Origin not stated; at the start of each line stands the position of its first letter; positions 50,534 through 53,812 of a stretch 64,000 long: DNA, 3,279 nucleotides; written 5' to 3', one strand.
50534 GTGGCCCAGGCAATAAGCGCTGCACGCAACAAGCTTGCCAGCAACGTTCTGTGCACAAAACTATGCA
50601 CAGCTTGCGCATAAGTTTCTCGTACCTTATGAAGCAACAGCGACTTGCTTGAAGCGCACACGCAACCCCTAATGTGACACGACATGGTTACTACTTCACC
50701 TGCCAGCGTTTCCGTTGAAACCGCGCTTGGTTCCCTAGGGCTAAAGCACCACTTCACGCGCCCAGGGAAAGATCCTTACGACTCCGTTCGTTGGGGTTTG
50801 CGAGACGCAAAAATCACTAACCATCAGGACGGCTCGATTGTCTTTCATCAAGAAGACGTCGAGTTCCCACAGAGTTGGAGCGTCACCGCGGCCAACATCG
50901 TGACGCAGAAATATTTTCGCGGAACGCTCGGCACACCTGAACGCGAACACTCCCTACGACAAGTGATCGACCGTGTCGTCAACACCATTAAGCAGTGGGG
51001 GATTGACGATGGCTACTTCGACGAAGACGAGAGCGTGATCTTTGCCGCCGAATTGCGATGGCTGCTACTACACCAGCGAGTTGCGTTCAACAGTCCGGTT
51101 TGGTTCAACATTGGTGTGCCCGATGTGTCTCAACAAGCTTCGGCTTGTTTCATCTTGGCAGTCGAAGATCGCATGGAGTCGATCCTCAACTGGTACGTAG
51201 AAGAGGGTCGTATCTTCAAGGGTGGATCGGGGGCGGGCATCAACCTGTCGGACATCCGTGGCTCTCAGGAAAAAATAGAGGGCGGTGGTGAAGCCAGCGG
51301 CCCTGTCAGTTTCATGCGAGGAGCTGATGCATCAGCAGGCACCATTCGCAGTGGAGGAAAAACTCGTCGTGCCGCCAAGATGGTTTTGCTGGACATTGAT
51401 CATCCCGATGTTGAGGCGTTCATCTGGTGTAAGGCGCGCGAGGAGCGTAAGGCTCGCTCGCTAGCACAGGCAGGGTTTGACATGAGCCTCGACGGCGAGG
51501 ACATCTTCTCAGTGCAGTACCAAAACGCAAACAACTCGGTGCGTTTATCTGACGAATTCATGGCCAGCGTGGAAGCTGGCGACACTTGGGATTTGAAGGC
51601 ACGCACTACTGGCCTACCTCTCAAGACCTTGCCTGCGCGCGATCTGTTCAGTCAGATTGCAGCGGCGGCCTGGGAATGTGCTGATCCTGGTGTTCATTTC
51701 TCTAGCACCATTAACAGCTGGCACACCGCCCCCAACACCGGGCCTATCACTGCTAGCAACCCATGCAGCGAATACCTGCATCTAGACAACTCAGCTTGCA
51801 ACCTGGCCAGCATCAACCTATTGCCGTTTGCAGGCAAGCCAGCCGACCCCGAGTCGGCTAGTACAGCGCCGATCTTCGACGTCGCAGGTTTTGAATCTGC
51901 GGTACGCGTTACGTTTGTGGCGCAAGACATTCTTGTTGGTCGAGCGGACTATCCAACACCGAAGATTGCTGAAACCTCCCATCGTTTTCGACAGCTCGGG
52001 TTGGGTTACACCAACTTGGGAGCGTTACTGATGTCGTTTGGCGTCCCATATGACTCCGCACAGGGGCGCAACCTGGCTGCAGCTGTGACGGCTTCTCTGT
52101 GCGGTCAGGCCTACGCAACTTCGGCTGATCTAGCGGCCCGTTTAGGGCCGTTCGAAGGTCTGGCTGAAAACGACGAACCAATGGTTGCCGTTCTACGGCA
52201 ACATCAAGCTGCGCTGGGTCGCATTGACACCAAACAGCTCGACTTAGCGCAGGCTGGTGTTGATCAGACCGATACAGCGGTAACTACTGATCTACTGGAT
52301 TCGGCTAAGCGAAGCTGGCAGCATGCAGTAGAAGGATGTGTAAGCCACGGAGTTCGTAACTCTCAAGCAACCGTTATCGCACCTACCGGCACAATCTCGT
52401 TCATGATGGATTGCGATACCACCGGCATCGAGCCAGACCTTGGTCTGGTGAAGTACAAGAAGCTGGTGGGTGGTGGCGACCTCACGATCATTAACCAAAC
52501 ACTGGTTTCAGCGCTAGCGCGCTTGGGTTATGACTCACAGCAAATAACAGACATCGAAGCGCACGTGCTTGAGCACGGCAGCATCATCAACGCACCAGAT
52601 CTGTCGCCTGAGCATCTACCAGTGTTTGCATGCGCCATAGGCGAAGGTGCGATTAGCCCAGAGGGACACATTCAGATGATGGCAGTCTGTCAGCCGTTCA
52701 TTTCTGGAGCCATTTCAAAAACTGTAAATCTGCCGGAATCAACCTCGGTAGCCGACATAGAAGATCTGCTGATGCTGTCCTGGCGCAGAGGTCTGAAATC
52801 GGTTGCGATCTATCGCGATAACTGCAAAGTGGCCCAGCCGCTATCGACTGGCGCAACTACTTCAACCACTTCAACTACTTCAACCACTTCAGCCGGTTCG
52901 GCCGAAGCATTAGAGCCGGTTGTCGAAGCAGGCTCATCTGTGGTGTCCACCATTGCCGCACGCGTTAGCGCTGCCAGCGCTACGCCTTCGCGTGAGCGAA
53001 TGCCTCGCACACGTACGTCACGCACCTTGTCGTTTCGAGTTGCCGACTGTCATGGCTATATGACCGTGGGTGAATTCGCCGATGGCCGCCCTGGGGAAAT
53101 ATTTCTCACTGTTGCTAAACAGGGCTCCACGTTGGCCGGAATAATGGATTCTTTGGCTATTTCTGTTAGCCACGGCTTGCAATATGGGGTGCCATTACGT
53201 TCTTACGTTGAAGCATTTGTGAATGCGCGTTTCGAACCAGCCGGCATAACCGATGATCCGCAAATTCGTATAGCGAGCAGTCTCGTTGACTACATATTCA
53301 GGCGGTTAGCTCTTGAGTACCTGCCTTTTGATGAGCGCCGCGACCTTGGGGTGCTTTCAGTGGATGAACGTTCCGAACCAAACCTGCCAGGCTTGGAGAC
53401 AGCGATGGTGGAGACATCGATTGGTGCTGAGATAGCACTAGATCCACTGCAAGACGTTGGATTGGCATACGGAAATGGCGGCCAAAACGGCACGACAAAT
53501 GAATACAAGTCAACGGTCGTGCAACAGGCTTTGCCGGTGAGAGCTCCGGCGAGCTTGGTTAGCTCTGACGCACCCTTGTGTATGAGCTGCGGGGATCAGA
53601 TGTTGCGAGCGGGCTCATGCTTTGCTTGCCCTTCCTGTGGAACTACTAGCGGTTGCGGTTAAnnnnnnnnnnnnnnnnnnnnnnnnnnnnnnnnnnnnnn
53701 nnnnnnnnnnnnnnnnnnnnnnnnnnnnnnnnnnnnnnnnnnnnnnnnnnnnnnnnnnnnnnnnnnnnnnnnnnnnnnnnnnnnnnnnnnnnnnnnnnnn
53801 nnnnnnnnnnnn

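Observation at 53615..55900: Single 761-aa ORF fusing a 12-TM MFS transporter to ferrochelatase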

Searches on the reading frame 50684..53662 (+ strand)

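Call 50: search_protein_families(library=ncbifam, proteins=[window:50684-53662:+], max_evalue=0.00001)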
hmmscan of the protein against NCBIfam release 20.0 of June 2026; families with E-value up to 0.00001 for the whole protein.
window:50684-53662:+ (992 aa): 21 families
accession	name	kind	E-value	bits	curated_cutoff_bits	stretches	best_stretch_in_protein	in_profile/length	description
NF005122.0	PRK06556.1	equivalog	0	1328.7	859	1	17-991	23-959/960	vitamin B12-dependent ribonucleotide reductase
NF005736.0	PRK07562.1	equivalog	3e-262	873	1737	5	264-640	379-748/1222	vitamin B12-dependent ribonucleotide reductase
TIGR02504.1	NrdJ_Z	equivalog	1.1e-163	546.1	399.95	1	90-720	21-606/606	adenosylcobalamin-dependent ribonucleoside-diphosphate reductase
NF006417.0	PRK08665.1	equivalog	4.9e-112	375.6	961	2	278-989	197-757/759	vitamin B12-dependent ribonucleotide reductase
NF005010.0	PRK06406.1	subfamily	1.9e-71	241.3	1125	2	127-492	226-557/771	vitamin B12-dependent ribonucleotide reductase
TIGR02506.1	NrdE_NrdA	equivalog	7e-69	232.9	341.05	1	127-708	55-610/616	ribonucleoside-diphosphate reductase subunit alpha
NF005401.0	PRK06948.1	subfamily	5.7e-52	177.2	906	2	180-492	120-420/604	ribonucleotide reductase-like protein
NF006577.0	PRK09102.1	equivalog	4e-47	160.8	620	2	133-497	74-417/604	ribonucleoside-diphosphate reductase subunit alpha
NF006207.0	PRK08332.1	equivalog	3.2e-46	157.3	2400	3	173-361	692-860/1684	vitamin B12-dependent ribonucleotide reductase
NF005991.0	PRK08115.1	equivalog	1e-35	123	854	1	314-729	431-786/858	vitamin B12-dependent ribonucleotide reductase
NF005101.0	PRK06539.1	equivalog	2.1e-34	118.7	988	1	148-760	220-804/822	ribonucleoside-diphosphate reductase subunit alpha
NF005544.0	PRK07207.1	equivalog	2.8e-33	114.8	965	1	136-740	357-938/965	ribonucleoside-diphosphate reductase subunit alpha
NF009029.0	PRK12365.1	equivalog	1.6e-25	89.3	1350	1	116-712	420-993/1046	ribonucleoside-diphosphate reductase subunit alpha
TIGR04170.1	RNR_1b_NrdE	exception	5.8e-23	81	750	1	120-584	130-588/698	class 1b ribonucleoside-diphosphate reductase subunit alpha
TIGR02510.1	NrdE-prime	equivalog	1.6e-19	69.8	602.25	1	128-251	65-185/560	ribonucleoside-diphosphate reductase subunit alpha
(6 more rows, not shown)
